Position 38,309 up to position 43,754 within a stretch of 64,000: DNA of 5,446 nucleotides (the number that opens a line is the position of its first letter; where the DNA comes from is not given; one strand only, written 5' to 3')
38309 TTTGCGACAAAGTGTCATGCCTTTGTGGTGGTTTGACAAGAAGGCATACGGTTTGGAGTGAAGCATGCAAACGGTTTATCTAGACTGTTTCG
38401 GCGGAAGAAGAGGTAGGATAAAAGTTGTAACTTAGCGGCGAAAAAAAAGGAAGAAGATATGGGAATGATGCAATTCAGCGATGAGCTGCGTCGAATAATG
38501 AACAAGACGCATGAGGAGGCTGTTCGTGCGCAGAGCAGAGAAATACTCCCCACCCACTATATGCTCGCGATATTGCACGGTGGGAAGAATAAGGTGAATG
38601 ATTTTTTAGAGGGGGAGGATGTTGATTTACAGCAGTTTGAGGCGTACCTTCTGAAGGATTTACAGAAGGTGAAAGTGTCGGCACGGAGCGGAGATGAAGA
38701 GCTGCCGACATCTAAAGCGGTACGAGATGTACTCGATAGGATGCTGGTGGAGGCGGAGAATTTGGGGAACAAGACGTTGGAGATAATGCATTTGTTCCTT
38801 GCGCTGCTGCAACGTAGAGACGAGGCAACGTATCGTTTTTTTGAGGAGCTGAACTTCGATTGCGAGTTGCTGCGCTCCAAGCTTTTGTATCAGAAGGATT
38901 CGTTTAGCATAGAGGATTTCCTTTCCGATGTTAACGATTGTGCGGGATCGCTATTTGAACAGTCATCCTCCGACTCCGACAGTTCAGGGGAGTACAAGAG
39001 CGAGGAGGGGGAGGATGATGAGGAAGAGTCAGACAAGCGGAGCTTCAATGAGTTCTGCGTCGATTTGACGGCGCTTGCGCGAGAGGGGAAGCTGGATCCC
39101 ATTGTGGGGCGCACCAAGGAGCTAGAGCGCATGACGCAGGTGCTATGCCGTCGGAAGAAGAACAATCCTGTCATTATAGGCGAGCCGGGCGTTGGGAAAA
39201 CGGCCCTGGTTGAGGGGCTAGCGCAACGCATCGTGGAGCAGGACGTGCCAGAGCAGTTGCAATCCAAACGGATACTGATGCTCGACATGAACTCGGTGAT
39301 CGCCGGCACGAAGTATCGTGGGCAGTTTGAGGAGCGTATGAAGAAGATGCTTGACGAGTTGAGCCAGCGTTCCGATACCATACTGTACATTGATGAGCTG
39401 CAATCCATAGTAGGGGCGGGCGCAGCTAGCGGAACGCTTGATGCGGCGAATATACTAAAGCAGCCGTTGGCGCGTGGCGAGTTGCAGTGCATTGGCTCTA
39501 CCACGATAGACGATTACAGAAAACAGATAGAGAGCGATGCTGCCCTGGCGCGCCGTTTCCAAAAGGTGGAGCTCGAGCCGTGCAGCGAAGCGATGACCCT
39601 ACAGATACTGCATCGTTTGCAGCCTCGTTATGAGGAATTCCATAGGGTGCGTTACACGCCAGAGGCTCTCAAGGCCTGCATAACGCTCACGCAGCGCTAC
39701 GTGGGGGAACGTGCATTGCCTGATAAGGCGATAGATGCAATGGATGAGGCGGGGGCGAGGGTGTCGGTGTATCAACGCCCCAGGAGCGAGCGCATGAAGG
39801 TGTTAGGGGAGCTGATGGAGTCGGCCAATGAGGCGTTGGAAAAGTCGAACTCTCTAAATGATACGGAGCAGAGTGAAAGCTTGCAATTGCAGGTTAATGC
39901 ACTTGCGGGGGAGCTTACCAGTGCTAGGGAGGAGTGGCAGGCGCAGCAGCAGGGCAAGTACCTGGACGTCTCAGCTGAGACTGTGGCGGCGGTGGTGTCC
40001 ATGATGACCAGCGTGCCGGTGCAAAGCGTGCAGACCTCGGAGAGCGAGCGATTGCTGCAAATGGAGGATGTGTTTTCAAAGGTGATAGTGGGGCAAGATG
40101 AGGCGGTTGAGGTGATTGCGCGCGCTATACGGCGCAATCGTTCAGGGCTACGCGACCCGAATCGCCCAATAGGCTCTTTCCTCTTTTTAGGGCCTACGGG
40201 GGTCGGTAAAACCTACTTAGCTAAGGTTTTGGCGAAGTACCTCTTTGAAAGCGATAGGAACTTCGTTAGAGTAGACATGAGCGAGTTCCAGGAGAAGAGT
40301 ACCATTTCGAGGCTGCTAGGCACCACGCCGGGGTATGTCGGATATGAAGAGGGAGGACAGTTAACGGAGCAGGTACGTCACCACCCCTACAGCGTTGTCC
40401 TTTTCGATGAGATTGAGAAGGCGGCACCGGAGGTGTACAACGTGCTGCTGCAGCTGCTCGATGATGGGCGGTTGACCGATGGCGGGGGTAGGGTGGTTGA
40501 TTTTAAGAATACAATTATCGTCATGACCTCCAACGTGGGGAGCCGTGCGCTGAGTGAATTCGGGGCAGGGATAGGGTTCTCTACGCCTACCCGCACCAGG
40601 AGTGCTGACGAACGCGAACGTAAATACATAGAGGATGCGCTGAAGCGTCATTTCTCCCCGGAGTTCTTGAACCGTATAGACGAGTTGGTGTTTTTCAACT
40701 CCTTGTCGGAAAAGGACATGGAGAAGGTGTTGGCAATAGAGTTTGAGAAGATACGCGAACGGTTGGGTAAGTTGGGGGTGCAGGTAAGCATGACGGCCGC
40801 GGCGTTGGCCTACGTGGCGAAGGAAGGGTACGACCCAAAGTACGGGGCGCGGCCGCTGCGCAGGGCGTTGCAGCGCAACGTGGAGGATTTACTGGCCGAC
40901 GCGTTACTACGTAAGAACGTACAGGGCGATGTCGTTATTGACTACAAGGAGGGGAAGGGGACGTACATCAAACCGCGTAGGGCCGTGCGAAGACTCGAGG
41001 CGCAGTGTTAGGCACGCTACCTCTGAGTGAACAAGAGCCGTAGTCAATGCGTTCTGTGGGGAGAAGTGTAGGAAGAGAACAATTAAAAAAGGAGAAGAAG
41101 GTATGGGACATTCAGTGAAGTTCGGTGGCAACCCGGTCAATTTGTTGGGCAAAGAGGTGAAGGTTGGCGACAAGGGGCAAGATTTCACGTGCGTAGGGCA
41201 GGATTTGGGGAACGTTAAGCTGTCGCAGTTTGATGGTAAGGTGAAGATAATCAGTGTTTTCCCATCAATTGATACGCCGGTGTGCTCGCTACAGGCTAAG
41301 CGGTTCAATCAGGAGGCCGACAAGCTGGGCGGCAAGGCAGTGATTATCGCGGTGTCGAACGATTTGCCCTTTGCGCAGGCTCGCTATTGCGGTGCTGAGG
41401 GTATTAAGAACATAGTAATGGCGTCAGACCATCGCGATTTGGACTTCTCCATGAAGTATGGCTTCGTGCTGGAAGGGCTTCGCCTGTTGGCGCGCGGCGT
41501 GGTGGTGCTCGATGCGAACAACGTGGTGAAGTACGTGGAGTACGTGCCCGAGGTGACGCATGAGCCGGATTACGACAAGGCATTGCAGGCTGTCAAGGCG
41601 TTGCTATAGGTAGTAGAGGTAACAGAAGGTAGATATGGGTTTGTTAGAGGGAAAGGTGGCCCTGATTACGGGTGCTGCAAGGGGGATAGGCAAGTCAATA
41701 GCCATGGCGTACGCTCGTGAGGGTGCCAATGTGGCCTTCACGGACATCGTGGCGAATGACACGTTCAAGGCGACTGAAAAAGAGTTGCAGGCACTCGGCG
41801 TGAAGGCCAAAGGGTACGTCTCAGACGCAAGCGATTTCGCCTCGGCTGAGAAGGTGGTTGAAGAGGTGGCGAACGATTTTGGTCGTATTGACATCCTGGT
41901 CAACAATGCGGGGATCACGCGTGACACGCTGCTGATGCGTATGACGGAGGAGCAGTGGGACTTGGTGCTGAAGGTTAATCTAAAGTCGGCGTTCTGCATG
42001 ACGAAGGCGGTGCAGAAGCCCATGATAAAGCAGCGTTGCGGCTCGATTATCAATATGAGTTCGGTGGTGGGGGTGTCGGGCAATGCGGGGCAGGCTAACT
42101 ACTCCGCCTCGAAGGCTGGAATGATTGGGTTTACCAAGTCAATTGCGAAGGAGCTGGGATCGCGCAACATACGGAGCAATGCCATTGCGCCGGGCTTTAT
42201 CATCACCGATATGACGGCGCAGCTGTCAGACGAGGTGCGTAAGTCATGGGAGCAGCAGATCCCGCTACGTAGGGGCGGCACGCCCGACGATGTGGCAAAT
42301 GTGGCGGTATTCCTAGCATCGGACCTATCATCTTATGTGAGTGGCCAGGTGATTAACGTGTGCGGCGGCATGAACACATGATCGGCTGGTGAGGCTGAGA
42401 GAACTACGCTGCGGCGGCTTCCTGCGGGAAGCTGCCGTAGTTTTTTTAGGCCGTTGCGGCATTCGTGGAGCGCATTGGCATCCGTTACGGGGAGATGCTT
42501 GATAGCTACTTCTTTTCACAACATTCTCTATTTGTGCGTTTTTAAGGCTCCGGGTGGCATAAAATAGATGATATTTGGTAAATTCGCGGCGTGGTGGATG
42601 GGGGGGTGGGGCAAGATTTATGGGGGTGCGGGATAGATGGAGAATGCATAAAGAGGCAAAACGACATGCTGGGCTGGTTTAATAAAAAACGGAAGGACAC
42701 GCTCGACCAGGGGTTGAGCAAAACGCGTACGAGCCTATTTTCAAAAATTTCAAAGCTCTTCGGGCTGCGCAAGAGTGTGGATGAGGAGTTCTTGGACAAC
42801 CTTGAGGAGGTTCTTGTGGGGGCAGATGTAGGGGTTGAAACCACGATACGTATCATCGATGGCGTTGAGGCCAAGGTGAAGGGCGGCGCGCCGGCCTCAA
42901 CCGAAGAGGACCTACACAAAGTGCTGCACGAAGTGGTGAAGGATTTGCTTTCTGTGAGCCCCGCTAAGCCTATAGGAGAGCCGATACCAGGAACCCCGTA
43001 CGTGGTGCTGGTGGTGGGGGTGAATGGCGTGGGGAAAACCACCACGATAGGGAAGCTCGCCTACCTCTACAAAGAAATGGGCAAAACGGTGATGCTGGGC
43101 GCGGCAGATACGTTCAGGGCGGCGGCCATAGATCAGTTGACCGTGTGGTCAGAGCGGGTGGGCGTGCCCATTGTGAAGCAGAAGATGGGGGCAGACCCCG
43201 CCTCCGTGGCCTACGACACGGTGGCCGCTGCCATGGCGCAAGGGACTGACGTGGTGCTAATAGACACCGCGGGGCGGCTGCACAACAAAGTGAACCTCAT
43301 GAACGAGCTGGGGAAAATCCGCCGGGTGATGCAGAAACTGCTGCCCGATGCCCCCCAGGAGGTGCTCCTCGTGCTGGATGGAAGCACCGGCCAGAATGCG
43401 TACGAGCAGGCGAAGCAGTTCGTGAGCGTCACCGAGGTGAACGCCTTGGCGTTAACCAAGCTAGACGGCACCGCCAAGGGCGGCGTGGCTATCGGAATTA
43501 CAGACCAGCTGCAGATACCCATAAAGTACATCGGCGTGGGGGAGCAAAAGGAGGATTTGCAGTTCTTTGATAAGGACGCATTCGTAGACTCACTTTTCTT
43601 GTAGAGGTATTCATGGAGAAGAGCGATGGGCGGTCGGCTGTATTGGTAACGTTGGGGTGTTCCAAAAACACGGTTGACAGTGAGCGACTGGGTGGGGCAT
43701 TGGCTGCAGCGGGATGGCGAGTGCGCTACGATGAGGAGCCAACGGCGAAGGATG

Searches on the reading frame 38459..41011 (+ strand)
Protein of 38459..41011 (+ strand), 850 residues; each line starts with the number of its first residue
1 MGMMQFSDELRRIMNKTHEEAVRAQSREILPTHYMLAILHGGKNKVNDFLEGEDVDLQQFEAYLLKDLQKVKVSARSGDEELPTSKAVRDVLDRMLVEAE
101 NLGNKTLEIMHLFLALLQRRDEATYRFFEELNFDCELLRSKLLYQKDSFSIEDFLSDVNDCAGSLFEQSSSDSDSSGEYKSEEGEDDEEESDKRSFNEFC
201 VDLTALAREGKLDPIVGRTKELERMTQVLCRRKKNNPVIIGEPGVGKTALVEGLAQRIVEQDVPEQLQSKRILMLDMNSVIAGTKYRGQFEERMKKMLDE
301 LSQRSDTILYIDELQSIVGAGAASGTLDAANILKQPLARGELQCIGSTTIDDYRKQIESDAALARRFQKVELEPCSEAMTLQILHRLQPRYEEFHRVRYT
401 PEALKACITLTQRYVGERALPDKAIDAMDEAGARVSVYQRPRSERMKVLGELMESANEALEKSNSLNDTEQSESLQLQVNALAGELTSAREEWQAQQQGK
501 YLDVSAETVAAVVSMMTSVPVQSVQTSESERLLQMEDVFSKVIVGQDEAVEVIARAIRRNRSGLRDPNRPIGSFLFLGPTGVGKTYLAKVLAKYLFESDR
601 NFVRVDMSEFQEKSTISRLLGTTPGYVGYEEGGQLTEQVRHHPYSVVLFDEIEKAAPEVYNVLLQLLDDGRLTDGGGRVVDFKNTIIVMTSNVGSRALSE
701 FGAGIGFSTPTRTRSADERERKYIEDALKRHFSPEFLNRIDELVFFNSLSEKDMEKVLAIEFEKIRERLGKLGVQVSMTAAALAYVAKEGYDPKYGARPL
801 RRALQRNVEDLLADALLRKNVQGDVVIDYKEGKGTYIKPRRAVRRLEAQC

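Call 49: search_protein_families(library=pfam, proteins=[window:38459-41011:+], max_evalue=0.0001)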
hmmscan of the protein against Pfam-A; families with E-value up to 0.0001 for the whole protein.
window:38459-41011:+ (850 aa): 20 families
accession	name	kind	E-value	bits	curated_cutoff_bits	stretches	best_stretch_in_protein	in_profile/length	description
PF07724.20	AAA_2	-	3e-68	229.5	27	1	569-742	1-165/166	AAA domain (Cdc48 subfamily)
PF17871.7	AAA_lid_9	-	4.8e-26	91.1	22.8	1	377-476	2-101/104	AAA lid domain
PF00004.35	AAA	-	1.1e-24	87.8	21.2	2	575-692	2-109/131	ATPase family associated with various cellular activities (AAA)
PF10431.15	ClpB_D2-small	-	1.7e-22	79.6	21.9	1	749-822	1-74/81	C-terminal, D2-small domain, of ClpB protein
PF07728.20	AAA_5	-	1e-18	68.1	22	1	574-699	2-129/139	AAA domain (dynein-related subfamily)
PF13401.12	AAA_22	-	3.2e-13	50.6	27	1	233-323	4-97/130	AAA domain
PF13191.12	AAA_16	-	1.8e-12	48.5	32.6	1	215-262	2-52/167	AAA ATPase domain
PF00158.32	Sigma54_activat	-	2.4e-11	44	20.2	1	573-691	24-141/168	Sigma-54 interaction domain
PF13173.12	AAA_14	-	4.1e-10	40.2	27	0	575-670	6-88/129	AAA domain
PF20720.3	nSTAND3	-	5e-09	36.5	27.2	0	219-262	4-45/155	Novel STAND NTPase 3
PF01637.24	ATPase_2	-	5.7e-07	30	33.2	0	217-342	3-148/225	ATPase domain predominantly from Archaea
PF05621.17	TniB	-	1.4e-06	28.3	22.4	0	220-374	21-186/189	Bacterial TniB protein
PF02861.25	Clp_N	-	1e-05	26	20.7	0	98-142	4-48/53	Clp amino terminal domain, pathogenicity island component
PF01695.23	IstB_IS21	-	1.2e-05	25.3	24.1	0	575-592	96-113/238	IstB-like ATP binding protein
PF13238.12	AAA_18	-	1.7e-05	25.7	29.4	0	238-306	2-68/128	AAA domain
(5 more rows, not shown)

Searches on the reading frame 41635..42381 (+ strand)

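Call 49: search_protein_families(library=pfam, proteins=[window:41635-42381:+], max_evalue=0.0001)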
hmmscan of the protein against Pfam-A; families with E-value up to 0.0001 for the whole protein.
window:41635-42381:+ (248 aa): 3 families
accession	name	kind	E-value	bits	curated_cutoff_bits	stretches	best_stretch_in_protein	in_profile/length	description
PF13561.12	adh_short_C2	-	7.3e-72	242.2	27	1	13-247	1-236/236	Enoyl-(Acyl carrier protein) reductase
PF00106.31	adh_short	-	4.8e-60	202.8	26.6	1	7-200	1-193/195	short chain dehydrogenase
PF08659.16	KR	-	7.9e-21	75.2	22.6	1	9-166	3-159/180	KR domain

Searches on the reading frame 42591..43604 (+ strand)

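Call 49: search_protein_families(library=pfam, proteins=[window:42591-43604:+], max_evalue=0.0001)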
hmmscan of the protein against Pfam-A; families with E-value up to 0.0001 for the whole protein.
window:42591-43604:+ (337 aa): 4 families
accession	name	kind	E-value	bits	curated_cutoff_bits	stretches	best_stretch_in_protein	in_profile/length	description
PF00448.28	SRP54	-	6.1e-74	248.4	22.7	1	137-336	2-195/196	SRP54-type protein, GTPase domain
PF02881.24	SRP54_N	-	7.7e-13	48.9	22.4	1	49-114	1-73/75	SRP54-type protein, helical bundle domain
PF13191.12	AAA_16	-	7.6e-05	23.7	32.6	0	134-264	22-140/167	AAA ATPase domain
PF13604.12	AAA_30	-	9.3e-05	22.7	27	0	138-230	20-100/191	AAA domain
